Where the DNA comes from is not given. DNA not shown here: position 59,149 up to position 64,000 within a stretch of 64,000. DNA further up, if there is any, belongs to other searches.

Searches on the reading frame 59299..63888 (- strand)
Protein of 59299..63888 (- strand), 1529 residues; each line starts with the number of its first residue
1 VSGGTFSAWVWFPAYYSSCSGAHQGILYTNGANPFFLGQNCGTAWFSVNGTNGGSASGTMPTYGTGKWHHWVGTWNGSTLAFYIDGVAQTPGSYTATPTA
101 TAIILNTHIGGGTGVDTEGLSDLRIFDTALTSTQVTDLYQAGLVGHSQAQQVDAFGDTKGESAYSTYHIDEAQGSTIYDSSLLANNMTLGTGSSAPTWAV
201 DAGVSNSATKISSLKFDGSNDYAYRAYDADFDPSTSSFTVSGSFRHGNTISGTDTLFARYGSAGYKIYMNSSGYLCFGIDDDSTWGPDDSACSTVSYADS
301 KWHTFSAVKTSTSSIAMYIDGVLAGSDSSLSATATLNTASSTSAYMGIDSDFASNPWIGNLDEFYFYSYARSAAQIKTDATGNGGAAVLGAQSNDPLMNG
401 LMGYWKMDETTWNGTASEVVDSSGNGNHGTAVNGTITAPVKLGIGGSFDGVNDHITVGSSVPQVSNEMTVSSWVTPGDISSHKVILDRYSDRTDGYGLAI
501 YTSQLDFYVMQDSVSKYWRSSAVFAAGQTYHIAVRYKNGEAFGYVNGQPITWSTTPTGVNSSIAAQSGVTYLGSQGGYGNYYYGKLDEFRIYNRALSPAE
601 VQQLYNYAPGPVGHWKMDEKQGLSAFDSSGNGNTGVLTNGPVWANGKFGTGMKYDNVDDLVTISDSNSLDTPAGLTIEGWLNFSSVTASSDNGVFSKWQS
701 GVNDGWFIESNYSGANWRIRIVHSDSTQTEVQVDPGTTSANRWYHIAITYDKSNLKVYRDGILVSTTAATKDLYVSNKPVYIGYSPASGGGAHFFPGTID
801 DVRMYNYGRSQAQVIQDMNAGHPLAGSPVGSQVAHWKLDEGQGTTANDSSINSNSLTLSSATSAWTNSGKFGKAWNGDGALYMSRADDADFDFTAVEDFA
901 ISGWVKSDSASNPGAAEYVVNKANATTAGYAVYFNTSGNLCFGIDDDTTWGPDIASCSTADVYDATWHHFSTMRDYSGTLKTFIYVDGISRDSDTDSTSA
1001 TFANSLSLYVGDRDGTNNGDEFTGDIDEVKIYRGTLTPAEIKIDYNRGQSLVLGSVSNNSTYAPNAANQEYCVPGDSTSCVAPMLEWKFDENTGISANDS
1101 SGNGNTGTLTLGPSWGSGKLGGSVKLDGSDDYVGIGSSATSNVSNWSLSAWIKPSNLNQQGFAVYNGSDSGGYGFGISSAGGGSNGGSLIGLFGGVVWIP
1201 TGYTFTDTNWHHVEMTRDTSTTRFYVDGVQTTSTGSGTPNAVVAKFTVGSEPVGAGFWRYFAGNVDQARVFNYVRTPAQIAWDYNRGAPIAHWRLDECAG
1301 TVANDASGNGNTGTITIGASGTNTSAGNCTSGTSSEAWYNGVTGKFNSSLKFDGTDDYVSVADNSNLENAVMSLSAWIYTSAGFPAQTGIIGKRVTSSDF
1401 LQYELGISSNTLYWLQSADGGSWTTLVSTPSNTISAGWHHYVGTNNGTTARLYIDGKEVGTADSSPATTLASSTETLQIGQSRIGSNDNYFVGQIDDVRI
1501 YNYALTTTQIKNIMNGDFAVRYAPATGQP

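Call 91: search_protein_families(library=pfam, proteins=[window:59299-63888:-], max_evalue=0.001)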
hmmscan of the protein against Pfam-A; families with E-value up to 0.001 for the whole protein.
window:59299-63888:- (1529 aa): 7 families
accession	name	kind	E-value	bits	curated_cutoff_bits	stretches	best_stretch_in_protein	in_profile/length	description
PF13385.13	Laminin_G_3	-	8.6e-144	474.4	27.6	7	1353-1511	1-151/151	Concanavalin A-like lectin/glucanases superfamily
PF02210.31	Laminin_G_2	-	3e-24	86.3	22.9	0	1201-1241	46-86/126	Laminin G domain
PF07953.20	Toxin_R_bind_N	-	5.1e-11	43.1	23.8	0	894-1008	51-167/191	Clostridium neurotoxin, N-terminal receptor binding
PF00054.30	Laminin_G_1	-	1.9e-09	38.3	24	0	1202-1237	47-82/131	Laminin G domain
PF22925.3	TS_C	-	2.4e-09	37.5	27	0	1439-1507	133-201/202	Trans-sialidase, C-terminal domain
PF00354.24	Pentaxin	-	7.3e-08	32.8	25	0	1438-1516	85-169/194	Pentaxin family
PF02973.23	Sialidase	-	4.3e-06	26.8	26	0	1450-1512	119-183/189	Sialidase, N-terminal domain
